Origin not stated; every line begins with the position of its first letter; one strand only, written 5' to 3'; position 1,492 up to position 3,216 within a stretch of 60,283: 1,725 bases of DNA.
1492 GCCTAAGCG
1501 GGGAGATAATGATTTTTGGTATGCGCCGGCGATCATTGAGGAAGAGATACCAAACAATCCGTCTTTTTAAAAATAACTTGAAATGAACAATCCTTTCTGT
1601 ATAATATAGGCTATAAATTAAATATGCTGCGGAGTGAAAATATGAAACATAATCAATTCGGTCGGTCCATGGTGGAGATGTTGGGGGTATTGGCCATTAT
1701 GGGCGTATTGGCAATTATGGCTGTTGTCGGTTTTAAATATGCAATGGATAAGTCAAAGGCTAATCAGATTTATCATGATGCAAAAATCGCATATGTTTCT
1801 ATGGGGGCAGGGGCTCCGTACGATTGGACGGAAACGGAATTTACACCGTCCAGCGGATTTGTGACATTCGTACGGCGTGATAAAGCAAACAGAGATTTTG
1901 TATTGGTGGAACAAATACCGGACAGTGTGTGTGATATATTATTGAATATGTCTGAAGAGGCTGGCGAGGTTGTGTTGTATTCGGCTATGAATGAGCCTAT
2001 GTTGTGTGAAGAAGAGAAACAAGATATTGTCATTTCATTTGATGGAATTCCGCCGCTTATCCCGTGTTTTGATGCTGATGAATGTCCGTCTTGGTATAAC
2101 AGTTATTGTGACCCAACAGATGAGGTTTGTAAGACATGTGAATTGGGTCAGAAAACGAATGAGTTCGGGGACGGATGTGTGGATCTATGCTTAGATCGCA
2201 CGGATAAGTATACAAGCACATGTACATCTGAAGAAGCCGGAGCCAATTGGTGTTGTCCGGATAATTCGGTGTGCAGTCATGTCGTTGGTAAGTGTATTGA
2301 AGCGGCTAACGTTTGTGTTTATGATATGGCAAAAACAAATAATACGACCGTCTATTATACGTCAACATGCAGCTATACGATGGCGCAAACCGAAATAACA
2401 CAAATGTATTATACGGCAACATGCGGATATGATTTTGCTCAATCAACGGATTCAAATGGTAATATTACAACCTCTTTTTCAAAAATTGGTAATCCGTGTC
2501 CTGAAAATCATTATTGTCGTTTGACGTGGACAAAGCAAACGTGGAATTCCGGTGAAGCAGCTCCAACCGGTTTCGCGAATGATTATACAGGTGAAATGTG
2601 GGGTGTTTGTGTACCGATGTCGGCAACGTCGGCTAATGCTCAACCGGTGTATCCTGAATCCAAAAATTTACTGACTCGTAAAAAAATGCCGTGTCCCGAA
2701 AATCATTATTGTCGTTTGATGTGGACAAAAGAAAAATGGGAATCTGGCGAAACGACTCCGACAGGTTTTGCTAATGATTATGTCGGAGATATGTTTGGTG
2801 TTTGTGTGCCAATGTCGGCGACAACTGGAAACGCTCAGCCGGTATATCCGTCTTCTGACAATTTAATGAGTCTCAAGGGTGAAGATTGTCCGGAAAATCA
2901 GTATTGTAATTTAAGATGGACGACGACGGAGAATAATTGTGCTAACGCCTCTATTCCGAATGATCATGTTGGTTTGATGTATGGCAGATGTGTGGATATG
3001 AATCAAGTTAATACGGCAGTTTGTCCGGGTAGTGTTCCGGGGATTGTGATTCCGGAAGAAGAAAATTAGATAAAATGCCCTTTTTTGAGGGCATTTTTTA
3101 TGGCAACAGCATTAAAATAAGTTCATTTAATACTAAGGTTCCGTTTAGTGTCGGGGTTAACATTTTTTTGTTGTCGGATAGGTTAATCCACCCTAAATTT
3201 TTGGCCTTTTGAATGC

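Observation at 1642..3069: Large cysteine-rich protein family with type IV pilin-like class III signal peptides: six members in 60 kb, no assembly machinery nearby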

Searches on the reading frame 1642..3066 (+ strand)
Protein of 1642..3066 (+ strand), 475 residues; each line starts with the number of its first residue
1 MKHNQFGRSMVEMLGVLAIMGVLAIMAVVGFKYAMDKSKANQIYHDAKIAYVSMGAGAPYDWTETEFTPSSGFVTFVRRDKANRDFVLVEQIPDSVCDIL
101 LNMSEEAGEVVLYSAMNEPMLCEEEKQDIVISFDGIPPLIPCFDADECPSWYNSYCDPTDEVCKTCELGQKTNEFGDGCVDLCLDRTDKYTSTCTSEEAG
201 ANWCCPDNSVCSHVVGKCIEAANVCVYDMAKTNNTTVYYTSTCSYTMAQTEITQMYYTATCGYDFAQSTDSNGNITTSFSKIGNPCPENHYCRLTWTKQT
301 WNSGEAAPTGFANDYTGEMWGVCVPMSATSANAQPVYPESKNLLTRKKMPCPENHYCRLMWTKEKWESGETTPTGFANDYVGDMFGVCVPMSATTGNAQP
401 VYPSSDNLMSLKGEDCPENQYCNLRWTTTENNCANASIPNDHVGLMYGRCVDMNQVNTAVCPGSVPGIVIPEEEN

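Call 4: search_protein_families(library=pfam, max_evalue=1, proteins=[window:1642-3066:+])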
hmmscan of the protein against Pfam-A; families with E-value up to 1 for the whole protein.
window:1642-3066:+ (475 aa): 3 families
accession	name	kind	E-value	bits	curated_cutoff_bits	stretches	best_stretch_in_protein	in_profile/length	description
PF07963.17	N_methyl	-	0.011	15.7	21.2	1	4-27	3-26/27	Prokaryotic N-terminal methylation motif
PF06502.16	Equine_IAV_S2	-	0.046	14.3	21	0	319-372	9-63/67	Equine infectious anaemia virus S2 protein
PF14625.12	Lustrin_cystein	-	0.3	11.9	27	1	283-295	24-36/46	Lustrin, cysteine-rich repeated domain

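Call 5: search_protein_families(library=ncbifam, max_evalue=1, proteins=[window:1642-3066:+])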
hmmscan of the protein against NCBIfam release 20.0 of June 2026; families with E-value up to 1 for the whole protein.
window:1642-3066:+ (475 aa): 2 families
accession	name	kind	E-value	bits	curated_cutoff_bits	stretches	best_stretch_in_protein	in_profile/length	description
NF047412.1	sig_GCG_CRPN_rpt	domain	0.043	13.8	24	0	319-326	16-23/23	GCG_CRPN prefix-to-repeats domain-containing protein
TIGR01708.2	typeII_sec_gspH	equivalog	0.091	12.7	80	1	7-43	3-39/169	type II secretion system minor pseudopilin GspH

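Call 11: find_homologous_proteins(query=window:1642-3066:+, max_evalue=0.001)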
Query window:1642-3066:+ (475 aa): 150 proteins with E <= 0.001 among 1999 candidates; the best 120 are listed.
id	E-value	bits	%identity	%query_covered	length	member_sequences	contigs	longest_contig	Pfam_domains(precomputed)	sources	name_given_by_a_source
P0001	2.5e-269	912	80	100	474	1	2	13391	-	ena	-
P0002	1.5e-258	876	77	100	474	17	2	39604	-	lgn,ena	-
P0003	1.5e-244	830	73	100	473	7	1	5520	-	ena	-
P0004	1.0e-219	748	54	100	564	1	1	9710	-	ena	-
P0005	1.4e-216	738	64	99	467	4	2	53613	-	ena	-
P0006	3.2e-211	720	64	99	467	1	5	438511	-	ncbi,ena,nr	ncbi:MAG: hypothetical protein IKV03_04955 [Alphaproteobacteria bacterium]|nr:hypothetical protein [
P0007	3.5e-184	631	61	83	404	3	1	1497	-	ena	-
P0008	2.2e-177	609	55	98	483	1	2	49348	-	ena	-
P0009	1.6e-88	316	37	99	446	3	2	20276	-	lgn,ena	-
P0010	3.5e-87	311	33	95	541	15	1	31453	-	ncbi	-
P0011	4.3e-72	261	37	97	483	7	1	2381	-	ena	-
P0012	1.9e-47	180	29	82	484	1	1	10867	-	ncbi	-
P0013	2.5e-47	180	29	95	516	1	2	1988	-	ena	-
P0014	2.2e-45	173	30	97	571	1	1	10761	-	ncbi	-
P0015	1.1e-40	158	28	97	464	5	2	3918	-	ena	-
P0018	7.9e-12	63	28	47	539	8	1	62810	-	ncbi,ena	-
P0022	2.7e-10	58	29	55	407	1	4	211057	-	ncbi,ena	-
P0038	9.5e-9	53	37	28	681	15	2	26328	-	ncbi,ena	-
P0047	3.8e-8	51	65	10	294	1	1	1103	-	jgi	jgi:type II secretory pathway pseudopilin PulG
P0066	3.4e-7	47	34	28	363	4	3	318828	-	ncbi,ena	-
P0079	8.6e-7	46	30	34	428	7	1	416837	-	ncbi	-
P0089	3.3e-6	44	33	28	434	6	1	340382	PF07562.21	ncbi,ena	-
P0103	1.7e-5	42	28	33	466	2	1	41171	-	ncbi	-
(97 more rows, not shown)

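Call 13: find_encoding_contigs(protein=P0006, flank=10000, max_places=4)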
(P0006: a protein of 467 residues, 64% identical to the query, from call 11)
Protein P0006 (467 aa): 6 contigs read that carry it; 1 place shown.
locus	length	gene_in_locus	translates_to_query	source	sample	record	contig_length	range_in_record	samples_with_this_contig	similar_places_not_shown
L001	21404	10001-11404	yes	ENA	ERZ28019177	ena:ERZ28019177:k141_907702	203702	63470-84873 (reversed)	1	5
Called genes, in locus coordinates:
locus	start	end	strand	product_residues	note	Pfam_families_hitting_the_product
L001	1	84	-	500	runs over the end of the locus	PF19425:Csd3_N2, PF01551:Peptidase_M23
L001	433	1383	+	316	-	PF03331:LpxC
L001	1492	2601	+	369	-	PF00535:Glycos_transf_2, PF10111:Glyco_tranf_2_2, PF13641:Glyco_tranf_2_3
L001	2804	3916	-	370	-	PF00535:Glycos_transf_2, PF10111:Glyco_tranf_2_2, PF13641:Glyco_tranf_2_3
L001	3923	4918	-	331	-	PF03741:TerC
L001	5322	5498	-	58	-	-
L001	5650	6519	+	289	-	-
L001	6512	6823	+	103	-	-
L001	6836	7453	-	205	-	PF04972:BON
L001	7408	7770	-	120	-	PF02021:UPF0102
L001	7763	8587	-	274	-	PF00590:TP_methylase, PF23016:RsmI_C (weak)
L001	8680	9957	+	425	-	PF04348:LppC, PF13458:Peripla_BP_6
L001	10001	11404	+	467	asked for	-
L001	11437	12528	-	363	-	PF04055:Radical_SAM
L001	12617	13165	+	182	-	PF02482:Ribosomal_S30AE, PF16321:Ribosom_S30AE_C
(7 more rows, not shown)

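Call 18: list_cluster_members(proteins=[P0006, P0010, P0018, P0022, P0038, P0066, P0079, P0089, P0047, P0103])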
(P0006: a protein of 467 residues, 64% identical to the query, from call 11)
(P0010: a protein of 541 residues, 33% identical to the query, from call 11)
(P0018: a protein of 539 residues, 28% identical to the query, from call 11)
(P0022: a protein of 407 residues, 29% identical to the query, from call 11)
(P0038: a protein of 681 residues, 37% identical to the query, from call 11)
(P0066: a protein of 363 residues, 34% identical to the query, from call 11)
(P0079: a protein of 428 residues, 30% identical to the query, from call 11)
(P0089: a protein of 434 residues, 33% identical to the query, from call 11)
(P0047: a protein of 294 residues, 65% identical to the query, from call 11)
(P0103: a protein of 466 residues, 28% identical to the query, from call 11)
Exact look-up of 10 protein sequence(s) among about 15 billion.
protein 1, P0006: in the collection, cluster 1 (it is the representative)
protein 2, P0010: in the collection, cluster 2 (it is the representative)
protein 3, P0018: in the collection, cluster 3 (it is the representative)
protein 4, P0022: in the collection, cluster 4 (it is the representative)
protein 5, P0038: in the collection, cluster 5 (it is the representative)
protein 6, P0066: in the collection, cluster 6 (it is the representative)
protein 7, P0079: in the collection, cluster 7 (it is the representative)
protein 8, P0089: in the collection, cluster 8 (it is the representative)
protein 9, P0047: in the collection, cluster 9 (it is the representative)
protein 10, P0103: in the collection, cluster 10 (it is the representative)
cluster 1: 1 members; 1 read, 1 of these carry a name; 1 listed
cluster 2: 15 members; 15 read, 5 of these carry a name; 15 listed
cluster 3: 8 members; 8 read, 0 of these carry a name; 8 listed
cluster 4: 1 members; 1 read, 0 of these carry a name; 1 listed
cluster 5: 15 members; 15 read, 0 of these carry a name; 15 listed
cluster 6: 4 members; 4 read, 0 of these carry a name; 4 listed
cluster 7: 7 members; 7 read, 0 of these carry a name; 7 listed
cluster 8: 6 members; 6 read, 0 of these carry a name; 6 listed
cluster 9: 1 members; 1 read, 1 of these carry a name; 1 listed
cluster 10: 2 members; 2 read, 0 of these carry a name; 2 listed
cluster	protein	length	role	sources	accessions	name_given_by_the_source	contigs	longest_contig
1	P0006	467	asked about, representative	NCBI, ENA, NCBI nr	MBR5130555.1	MAG: hypothetical protein IKV03_04955 [Alphaproteobacteria bacterium] | hypothetical protein [Alphaproteobacteria bacterium]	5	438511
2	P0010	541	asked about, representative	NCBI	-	-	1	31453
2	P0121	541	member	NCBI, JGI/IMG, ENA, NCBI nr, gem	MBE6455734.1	MAG: hypothetical protein E7014_04745 [Alphaproteobacteria bacterium] | hypothetical protein [Alphaproteobacteria bacterium]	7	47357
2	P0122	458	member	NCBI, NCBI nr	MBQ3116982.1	MAG: hypothetical protein IJC11_01495, partial [Alphaproteobacteria bacterium] | hypothetical protein [Alphaproteobacteria bacterium]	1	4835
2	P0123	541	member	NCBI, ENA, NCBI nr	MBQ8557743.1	MAG: hypothetical protein IJ440_02985 [Alphaproteobacteria bacterium] | hypothetical protein [Alphaproteobacteria bacterium]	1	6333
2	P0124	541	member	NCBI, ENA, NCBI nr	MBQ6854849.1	MAG: hypothetical protein IJO11_05355 [Alphaproteobacteria bacterium] | hypothetical protein [Alphaproteobacteria bacterium]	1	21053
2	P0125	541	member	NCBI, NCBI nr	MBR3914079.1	MAG: hypothetical protein IKJ28_07580 [Alphaproteobacteria bacterium] | hypothetical protein [Alphaproteobacteria bacterium]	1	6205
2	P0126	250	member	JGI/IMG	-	-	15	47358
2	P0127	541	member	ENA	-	-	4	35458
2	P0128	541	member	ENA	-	-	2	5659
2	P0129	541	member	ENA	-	-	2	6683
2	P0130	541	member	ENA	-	-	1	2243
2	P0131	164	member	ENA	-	-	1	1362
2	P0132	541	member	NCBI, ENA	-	-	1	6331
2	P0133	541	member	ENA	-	-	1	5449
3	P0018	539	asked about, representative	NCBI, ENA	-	-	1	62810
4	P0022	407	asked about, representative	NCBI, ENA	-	-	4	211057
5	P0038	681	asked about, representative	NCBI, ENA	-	-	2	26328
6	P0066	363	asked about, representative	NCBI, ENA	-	-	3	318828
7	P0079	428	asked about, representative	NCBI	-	-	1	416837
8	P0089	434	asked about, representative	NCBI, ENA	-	-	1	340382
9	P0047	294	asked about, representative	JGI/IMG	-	type II secretory pathway pseudopilin PulG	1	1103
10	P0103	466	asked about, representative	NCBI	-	-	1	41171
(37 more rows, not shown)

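Call 21: search_solved_structures(query=A2, max_evalue=10, show_alignments=3)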
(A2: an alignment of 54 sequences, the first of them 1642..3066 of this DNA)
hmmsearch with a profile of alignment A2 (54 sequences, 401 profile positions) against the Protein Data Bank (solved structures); distinct sequences matched with E-value up to 10: 9.
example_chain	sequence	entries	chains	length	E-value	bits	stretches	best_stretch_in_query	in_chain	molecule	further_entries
8tob_GA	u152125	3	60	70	0.016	17.8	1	21-82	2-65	Fimbrial protein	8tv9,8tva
8uhf_A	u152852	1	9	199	0.062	15.9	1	22-122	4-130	Toxin co-regulated pilin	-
7tgg_A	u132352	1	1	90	0.19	14.3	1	11-45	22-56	Geopilin domain 1 protein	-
9egp_A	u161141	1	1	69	0.27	13.8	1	13-43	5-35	Geopilin domain 1 protein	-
6jli_A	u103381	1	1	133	0.33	13.5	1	293-387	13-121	Secretory phospholipase A2 receptor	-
3sok_A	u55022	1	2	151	0.5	12.9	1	21-92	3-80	Fimbrial protein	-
1oqw_A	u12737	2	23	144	0.93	12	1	21-73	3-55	Fimbrial protein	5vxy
2m7g_A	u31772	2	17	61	1.4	11.4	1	21-49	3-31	Geopilin domain 1 protein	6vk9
9laa_A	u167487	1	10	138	9.2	8.7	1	11-44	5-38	Type IV pilin protein PilA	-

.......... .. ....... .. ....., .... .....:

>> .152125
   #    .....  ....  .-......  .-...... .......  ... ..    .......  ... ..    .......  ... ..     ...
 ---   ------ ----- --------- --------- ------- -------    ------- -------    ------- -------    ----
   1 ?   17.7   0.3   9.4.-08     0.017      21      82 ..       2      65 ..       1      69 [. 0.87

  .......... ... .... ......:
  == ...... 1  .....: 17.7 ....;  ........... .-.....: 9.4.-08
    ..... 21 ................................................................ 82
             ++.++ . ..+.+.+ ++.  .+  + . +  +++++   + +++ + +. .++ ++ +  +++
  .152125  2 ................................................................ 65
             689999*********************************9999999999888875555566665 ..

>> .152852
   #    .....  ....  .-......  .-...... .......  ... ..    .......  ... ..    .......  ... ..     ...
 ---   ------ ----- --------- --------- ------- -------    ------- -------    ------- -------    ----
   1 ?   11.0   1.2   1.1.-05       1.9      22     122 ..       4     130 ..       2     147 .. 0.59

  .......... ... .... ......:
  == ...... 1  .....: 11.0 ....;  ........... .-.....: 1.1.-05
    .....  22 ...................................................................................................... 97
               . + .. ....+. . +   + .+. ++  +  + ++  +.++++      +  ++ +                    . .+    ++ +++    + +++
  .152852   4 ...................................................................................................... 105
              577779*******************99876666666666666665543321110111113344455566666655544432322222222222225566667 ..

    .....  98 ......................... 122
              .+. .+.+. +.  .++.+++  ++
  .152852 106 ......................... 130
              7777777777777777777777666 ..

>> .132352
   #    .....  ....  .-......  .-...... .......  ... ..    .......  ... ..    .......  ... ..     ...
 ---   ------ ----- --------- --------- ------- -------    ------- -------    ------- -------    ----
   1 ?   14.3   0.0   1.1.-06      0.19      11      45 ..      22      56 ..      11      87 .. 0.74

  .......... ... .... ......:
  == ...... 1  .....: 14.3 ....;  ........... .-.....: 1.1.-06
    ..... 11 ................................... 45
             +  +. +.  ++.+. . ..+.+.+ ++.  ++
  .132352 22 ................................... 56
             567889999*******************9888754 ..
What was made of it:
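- On EGF-like / C-type lectin-like modules: The PLA2R C-type lectin domain scores only E = 0.33 (call 21).
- Checked: The C-type-lectin resemblance is only E = 0.33 against PDB (call 21).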

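Call 22: find_related_loci(query=A2, collection=genome_contigs, flank=10000)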
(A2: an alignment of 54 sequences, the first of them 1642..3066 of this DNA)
Query A2 (475 aa) in genome_contigs; peptide patterns used: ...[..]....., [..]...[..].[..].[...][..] (x = any residue, [..] = any of these).
594 stretches matched a pattern (row limit reached: there are more); 545 encode a relative of the query (tblastn E <= 1e-3); the best 80 are kept; 80 distinct loci.
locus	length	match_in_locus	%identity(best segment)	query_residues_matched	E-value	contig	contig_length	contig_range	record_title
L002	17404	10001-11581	33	1-450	4e-82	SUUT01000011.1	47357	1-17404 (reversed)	MAG: Alphaproteobacteria bacterium isolate SIG53 NODE_17190_length_47357_cov_10.709083, whole genome shotgun sequence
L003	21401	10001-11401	28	1-469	1e-44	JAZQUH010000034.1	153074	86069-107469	MAG: Alphaproteobacteria bacterium isolate T1900045181_TC20190177.MAGScoT_cleanbin_000009 SGB_5241_k141_531293, whole ge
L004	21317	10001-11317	28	7-462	7e-39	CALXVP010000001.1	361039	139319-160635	MAG: uncultured Alphaproteobacteria bacterium isolate BRZ_DT__bin56 genome assembly, contig: BRZ_DT__NODE_5_length_36103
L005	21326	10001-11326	25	1-462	7e-35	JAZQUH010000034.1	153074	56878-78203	MAG: Alphaproteobacteria bacterium isolate T1900045181_TC20190177.MAGScoT_cleanbin_000009 SGB_5241_k141_531293, whole ge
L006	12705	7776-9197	76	1-474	0e+0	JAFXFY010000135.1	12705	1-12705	MAG: Alphaproteobacteria bacterium isolate RGIG6380 Sheep_Rectum-5__c516184, whole genome shotgun sequence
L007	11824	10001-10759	31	3-220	1e-18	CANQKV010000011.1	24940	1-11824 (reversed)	MAG: uncultured Alphaproteobacteria bacterium isolate Lapin-026__bin93 genome assembly, contig: Lapin-026__NODE_2209_len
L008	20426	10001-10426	35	3-135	2e-18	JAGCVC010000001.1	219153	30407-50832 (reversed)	MAG: Alphaproteobacteria bacterium isolate RGIG10150 Yak_Rumen-4__c36041, whole genome shotgun sequence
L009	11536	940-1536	31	3-166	3e-17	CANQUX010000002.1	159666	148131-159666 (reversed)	MAG: uncultured Alphaproteobacteria bacterium isolate Lapin-032__bin105 genome assembly, contig: Lapin-032__NODE_122_len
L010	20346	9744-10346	31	3-175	1e-16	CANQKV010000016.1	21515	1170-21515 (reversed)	MAG: uncultured Alphaproteobacteria bacterium isolate Lapin-026__bin93 genome assembly, contig: Lapin-026__NODE_2797_len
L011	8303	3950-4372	35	4-133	2e-16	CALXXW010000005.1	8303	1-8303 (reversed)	MAG: uncultured Alphaproteobacteria bacterium isolate E20__bin339 genome assembly, contig: E20__k127_665217, whole genom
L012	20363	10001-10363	36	4-118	4e-16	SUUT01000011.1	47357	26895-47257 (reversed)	MAG: Alphaproteobacteria bacterium isolate SIG53 NODE_17190_length_47357_cov_10.709083, whole genome shotgun sequence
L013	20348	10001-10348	39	4-112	5e-16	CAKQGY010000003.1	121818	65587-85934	MAG: uncultured Alphaproteobacteria bacterium isolate REFINED_METABAT215_TOP10_CONTIGS_1500_ASSEMBLY_K77_MERGED__Hadza_M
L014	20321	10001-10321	39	5-111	6e-16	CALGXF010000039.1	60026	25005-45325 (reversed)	MAG TPA_asm: uncultured Alphaproteobacteria bacterium isolate ERR1995250_bin.62_CONCOCT_v1.1_MAG genome assembly, contig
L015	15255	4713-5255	32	3-149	1e-15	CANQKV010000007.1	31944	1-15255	MAG: uncultured Alphaproteobacteria bacterium isolate Lapin-026__bin93 genome assembly, contig: Lapin-026__NODE_1500_len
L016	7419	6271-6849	29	3-156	2e-15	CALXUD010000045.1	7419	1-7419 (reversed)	MAG: uncultured Alphaproteobacteria bacterium isolate BRZ_CV__bin99 genome assembly, contig: BRZ_CV__NODE_12693_length_7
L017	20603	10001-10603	30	3-206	4e-15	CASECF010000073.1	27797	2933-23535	uncultured Alphaproteobacteria bacterium isolate CO.O65.metabat-bins.242 genome assembly, contig: CO.O65.metabat-bins.24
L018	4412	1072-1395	38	2-103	5e-15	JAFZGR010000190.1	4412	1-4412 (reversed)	MAG: Alphaproteobacteria bacterium isolate RGIG7750 Water_buffalos_Rectum-5__c490119, whole genome shotgun sequence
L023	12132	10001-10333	34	4-106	3e-14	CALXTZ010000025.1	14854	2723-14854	MAG: uncultured Alphaproteobacteria bacterium isolate BRZ_AF__bin11 genome assembly, contig: BRZ_AF__NODE_6236_length_14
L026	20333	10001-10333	36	2-106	9e-14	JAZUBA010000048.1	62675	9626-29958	MAG: Alphaproteobacteria bacterium isolate T1900045318_YK20190007.MAGScoT_cleanbin_000005 SGB_6327_k141_1289748, whole g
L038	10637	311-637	32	4-104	1e-12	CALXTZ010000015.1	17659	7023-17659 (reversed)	MAG: uncultured Alphaproteobacteria bacterium isolate BRZ_AF__bin11 genome assembly, contig: BRZ_AF__NODE_4953_length_17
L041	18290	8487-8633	57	1-49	1e-12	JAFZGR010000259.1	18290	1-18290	MAG: Alphaproteobacteria bacterium isolate RGIG7750 Water_buffalos_Rectum-5__c671427, whole genome shotgun sequence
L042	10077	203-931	28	2-225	1e-12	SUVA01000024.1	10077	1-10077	MAG: Alphaproteobacteria bacterium isolate SIG60 NODE_106791_length_10077_cov_3.707638, whole genome shotgun sequence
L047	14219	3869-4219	37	5-103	2e-12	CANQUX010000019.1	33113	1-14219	MAG: uncultured Alphaproteobacteria bacterium isolate Lapin-032__bin105 genome assembly, contig: Lapin-032__NODE_2155_le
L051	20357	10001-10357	37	1-111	3e-12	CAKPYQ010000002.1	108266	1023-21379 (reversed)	MAG: uncultured Alphaproteobacteria bacterium isolate REFINED_METABAT215_TOP10_CONTIGS_1500_ASSEMBLY_K77_MERGED__Hadza_M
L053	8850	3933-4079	55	1-49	4e-12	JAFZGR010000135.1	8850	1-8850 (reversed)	MAG: Alphaproteobacteria bacterium isolate RGIG7750 Water_buffalos_Rectum-5__c331531, whole genome shotgun sequence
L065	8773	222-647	30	7-146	4e-13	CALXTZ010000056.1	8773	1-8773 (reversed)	MAG: uncultured Alphaproteobacteria bacterium isolate BRZ_AF__bin11 genome assembly, contig: BRZ_AF__NODE_12326_length_8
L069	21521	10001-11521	26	3-225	1e-11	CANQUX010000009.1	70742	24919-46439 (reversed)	MAG: uncultured Alphaproteobacteria bacterium isolate Lapin-032__bin105 genome assembly, contig: Lapin-032__NODE_658_len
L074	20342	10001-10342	33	5-107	2e-11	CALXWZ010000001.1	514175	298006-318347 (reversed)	MAG: uncultured Alphaproteobacteria bacterium isolate BRZ_CI__bin89 genome assembly, contig: BRZ_CI__NODE_3_length_51417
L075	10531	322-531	46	7-66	2e-11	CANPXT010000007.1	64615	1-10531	MAG: uncultured Alphaproteobacteria bacterium isolate Lapin-005__bin43 genome assembly, contig: Lapin-005__NODE_503_leng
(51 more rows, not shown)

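Call 29: predict_structure(alignment_id=A2)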
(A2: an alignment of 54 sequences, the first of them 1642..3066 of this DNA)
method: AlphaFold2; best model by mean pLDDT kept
length: 475 residues; sequences in the alignment: 54
mean_pLDDT: 88.2   pTM: 0.59
mean pLDDT of the five models: 88.2, 87.2, 81.6, 80.4, 79.2
residues with pLDDT >= 90: 290; 70-90: 155; 50-70: 25; < 50: 5
segments of 3 or more residues with pLDDT < 50: 1-4
pLDDT, mean of each block of 10 residues (from residue 1): 52 82 93 97 97 90 94 96 96 98 95 94 97 94 92 91 94 95 95 94 95 92 89 81 88 78 94 94 93 93 86 90 88 70 75 90 90 83 91 80 71 90 85 73 89 84 91 67
secondary structure, 60 per line:
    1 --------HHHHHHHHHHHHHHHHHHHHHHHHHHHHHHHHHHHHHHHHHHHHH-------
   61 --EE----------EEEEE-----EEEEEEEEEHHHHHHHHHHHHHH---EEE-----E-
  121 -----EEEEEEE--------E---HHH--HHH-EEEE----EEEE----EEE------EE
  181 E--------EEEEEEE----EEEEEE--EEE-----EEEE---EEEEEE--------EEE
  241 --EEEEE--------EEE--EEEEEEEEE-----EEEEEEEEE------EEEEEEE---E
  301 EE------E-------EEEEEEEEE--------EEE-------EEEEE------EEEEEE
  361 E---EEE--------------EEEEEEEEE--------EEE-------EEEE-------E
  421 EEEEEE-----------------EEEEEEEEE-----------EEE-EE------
elements in order: H9-53 E75-79 E85-93 H94-107 E111-113 E126-132 E154-157 E162-165 E170-172 E179-181 E190-196 E201-206 E209-211 E217-220 E224-229 E238-240 E243-247 E256-258 E261-269 E275-283 E290-296 E300-302 E317-325 E334-336 E344-348 E355-361 E365-367 E382-390 E399-401 E409-412 E420-426 E444-452 E464-466
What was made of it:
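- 1642..3069 (+): Member m1, 475 aa. Leader MKHNQFG is 1642-1662. The pilin-like head (residues 8-137) is 1663-2052. The Cys-rich stalk is 2053-2511. Three ~65-aa beta-rich repeats are 2512-3066. AF2 full-length model pLDDT 88.2, helix 9-53 then all-beta (call 29).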
